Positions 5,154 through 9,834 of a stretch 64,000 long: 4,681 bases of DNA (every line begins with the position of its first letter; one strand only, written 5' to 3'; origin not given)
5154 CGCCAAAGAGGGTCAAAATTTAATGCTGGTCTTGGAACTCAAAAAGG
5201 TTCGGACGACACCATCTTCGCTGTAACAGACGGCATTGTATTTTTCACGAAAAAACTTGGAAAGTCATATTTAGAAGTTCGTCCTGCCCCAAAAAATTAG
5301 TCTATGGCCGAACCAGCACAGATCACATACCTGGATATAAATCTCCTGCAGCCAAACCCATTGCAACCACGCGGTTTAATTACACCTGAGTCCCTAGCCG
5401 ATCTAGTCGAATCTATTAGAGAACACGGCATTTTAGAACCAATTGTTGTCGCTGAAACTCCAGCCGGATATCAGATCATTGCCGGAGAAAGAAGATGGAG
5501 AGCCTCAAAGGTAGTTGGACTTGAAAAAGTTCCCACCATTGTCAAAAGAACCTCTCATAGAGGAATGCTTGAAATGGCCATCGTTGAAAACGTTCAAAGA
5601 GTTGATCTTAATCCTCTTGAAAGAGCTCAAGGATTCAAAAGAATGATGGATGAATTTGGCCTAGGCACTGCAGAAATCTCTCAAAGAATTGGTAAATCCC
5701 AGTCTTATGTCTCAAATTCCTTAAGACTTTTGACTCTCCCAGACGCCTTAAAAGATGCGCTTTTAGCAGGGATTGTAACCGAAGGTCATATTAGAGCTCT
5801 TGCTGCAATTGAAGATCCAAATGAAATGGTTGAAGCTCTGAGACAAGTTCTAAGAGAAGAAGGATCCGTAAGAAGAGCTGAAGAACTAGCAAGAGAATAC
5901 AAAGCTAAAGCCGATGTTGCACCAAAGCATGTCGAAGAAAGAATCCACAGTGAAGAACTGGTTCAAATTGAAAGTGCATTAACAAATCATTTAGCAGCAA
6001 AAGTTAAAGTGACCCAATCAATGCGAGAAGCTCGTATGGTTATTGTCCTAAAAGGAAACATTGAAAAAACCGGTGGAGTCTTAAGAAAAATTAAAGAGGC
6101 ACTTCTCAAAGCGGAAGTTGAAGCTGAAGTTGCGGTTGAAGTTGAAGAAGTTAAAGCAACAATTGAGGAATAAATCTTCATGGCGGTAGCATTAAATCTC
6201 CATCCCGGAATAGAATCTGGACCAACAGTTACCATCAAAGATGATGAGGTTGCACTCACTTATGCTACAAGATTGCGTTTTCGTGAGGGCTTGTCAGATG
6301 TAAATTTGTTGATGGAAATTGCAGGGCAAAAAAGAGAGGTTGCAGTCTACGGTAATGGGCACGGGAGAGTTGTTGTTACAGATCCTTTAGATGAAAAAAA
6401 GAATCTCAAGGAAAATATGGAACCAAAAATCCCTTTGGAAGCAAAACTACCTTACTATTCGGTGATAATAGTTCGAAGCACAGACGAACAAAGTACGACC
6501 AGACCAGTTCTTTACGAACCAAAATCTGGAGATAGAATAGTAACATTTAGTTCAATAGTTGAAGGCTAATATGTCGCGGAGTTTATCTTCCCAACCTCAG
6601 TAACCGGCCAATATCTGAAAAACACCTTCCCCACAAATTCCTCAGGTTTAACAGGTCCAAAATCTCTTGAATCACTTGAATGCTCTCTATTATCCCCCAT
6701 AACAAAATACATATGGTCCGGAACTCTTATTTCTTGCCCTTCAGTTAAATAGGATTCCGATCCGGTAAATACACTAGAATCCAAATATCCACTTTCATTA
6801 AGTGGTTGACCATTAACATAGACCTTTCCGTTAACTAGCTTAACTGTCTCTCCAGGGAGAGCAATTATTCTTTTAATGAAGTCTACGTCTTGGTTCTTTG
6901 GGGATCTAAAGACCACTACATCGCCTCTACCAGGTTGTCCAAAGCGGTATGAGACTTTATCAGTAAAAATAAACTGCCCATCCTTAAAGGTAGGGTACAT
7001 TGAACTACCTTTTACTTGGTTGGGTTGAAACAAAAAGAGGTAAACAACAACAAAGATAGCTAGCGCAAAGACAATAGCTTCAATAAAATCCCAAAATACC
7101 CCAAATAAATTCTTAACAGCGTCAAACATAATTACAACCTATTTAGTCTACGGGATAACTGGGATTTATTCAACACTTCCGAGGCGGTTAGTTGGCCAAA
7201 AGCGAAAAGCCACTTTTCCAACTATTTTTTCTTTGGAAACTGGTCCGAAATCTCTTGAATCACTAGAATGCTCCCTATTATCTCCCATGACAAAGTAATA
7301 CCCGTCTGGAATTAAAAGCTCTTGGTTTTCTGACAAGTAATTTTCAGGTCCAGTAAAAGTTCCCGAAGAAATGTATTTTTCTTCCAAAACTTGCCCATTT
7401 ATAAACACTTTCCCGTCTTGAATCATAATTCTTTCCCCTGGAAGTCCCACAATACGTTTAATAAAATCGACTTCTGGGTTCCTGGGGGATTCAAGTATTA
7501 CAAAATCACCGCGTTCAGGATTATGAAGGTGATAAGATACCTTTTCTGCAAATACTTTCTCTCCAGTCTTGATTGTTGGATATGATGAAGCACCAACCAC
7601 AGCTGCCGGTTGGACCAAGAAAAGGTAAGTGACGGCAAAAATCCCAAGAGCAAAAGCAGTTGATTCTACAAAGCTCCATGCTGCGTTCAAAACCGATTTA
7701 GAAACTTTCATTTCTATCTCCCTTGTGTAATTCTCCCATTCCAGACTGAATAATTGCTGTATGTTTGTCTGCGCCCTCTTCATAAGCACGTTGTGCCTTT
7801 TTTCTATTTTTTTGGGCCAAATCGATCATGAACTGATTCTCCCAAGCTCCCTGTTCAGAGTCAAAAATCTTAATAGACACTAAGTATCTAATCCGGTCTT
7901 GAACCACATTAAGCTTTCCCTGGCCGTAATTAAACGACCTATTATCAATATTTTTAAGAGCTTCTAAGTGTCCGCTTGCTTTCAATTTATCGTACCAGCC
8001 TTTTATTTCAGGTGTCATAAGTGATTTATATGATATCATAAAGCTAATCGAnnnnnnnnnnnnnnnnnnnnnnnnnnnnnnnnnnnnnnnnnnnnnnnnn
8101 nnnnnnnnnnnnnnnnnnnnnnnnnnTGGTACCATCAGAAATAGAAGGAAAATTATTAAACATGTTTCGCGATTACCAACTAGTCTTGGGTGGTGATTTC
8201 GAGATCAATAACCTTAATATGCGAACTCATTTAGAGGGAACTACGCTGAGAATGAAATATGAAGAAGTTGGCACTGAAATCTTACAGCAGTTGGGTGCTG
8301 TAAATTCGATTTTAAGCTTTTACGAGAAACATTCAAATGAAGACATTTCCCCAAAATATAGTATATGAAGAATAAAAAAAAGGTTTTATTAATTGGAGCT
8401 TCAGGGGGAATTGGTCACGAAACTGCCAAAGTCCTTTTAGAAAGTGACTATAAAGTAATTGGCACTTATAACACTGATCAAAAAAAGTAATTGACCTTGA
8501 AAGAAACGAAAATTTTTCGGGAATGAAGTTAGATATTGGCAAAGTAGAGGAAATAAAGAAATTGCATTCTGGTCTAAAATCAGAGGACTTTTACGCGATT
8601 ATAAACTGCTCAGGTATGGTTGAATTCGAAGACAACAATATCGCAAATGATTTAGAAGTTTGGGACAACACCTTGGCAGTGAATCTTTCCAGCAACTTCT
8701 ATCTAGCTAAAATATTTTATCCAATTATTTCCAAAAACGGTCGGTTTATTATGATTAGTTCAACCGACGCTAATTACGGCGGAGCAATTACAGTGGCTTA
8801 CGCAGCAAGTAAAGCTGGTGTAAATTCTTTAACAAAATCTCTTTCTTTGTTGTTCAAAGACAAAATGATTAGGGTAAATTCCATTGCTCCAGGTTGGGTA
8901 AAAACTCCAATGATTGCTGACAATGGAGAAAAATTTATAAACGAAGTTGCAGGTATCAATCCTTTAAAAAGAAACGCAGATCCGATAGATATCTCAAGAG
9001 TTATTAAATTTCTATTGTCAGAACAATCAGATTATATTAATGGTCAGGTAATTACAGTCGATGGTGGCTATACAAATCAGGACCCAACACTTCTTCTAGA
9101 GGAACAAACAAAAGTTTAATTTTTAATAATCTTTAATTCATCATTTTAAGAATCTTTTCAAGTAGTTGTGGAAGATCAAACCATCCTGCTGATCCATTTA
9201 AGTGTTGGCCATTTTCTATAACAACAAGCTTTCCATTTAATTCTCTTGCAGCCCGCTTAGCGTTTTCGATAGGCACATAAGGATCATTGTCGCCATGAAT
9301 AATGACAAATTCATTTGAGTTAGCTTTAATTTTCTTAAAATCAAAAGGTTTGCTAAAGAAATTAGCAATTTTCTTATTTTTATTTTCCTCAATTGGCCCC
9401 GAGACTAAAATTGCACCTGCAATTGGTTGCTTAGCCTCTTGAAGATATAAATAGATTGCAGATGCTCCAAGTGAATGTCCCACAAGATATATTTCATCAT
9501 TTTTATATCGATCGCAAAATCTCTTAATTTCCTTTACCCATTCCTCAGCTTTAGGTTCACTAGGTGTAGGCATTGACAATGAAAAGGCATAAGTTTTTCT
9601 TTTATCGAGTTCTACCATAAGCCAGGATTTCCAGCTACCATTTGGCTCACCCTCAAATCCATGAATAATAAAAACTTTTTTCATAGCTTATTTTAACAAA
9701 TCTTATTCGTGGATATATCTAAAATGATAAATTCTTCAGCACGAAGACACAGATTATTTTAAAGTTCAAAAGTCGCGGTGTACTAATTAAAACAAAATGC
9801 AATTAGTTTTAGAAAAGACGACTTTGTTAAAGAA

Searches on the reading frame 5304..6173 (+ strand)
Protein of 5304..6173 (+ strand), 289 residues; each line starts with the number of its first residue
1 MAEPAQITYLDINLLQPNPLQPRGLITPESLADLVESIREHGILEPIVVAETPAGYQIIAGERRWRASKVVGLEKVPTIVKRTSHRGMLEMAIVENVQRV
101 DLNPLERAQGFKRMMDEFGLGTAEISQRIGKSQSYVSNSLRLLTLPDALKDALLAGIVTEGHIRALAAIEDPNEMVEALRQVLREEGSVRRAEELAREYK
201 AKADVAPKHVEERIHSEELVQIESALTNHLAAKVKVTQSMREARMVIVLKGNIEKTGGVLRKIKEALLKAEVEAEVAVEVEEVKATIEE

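Call 27: search_protein_families(library=pfam, proteins=[window:5304-6173:+], max_evalue=0.001)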
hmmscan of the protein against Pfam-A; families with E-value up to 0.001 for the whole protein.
window:5304-6173:+ (289 aa): 3 families
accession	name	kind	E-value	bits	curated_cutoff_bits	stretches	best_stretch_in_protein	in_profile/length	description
PF02195.25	ParB_N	-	3.6e-31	107.5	26.3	1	6-98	2-95/95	ParB N-terminal domain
PF17762.8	HTH_ParB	-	1.3e-30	106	22.6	1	101-200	2-101/102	ParB HTH domain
PF08535.16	KorB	-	1e-05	25.8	22.3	1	120-175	4-57/89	KorB domain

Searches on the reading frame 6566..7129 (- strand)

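Call 27: search_protein_families(library=pfam, proteins=[window:6566-7129:-], max_evalue=0.001)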
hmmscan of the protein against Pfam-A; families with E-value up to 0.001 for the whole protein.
window:6566-7129:- (187 aa): 2 families
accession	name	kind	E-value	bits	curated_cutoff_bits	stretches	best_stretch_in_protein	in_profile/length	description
PF10502.14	Peptidase_S26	-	9.5e-52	175.8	22.9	1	13-174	2-168/168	Signal peptidase, peptidase S26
PF00717.28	Peptidase_S24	-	0.00034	20.7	23.3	1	38-99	39-92/116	Peptidase S24-like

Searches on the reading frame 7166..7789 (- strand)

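Call 27: search_protein_families(library=pfam, proteins=[window:7166-7789:-], max_evalue=0.001)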
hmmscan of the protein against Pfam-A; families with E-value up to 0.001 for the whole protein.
window:7166-7789:- (207 aa): 1 family
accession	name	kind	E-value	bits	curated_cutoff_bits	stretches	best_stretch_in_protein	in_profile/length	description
PF10502.14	Peptidase_S26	-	5.5e-47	160.3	22.9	1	39-198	3-168/168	Signal peptidase, peptidase S26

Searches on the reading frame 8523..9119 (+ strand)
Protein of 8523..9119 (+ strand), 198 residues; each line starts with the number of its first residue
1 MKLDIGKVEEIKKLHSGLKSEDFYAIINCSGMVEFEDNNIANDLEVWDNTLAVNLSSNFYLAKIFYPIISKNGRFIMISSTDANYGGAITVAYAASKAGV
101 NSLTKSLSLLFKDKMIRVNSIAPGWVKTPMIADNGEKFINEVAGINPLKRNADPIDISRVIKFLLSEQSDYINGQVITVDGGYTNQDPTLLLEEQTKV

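Call 27: search_protein_families(library=pfam, proteins=[window:8523-9119:+], max_evalue=0.001)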
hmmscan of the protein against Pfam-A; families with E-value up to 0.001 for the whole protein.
window:8523-9119:+ (198 aa): 2 families
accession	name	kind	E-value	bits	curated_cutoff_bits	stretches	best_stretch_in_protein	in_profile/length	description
PF13561.12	adh_short_C2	-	1.2e-39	136.7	27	1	2-184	49-236/236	Enoyl-(Acyl carrier protein) reductase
PF00106.31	adh_short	-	3.7e-24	85.7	26.6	1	2-135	55-191/195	short chain dehydrogenase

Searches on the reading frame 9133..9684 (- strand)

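Call 27: search_protein_families(library=pfam, proteins=[window:9133-9684:-], max_evalue=0.001)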
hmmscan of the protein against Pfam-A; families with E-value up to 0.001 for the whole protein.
window:9133-9684:- (183 aa): 11 families
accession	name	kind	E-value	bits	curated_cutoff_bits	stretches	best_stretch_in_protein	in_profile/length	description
PF06821.19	Ser_hydrolase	-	5.5e-26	91.9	22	1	5-175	2-167/172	Serine hydrolase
PF00561.26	Abhydrolase_1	-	1e-15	58.5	25.8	1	4-102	3-111/245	alpha/beta hydrolase fold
PF12146.15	Hydrolase_4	-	3.8e-09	36.7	27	1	53-105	62-118/239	Serine aminopeptidase, S33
PF12697.13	Abhydrolase_6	-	9.8e-08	33.4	26.3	1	5-99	2-97/217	Alpha/beta hydrolase family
PF10230.15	LIDHydrolase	-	0.00032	20.9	27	0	53-101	72-123/262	Lipid-droplet associated hydrolase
PF02230.22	Abhydrolase_2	-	0.00056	20.2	23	0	60-149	102-182/217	Phospholipase/Carboxylesterase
PF01764.32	Lipase_3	-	0.00064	20.1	22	1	47-76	47-76/140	Lipase (class 3)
PF06028.17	DUF915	-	0.0007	19.5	22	0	44-84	83-124/255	Alpha/beta hydrolase of unknown function (DUF915)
PF05728.18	UPF0227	-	0.00098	19.5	21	0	6-73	4-69/187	Uncharacterised protein family (UPF0227)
PF08386.16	Abhydrolase_4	-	0.00099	19.6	21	0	121-161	31-73/103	TAP-like protein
PF20434.5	BD-FAE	-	0.001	19.1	26.8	0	112-147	180-213/215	BD-FAE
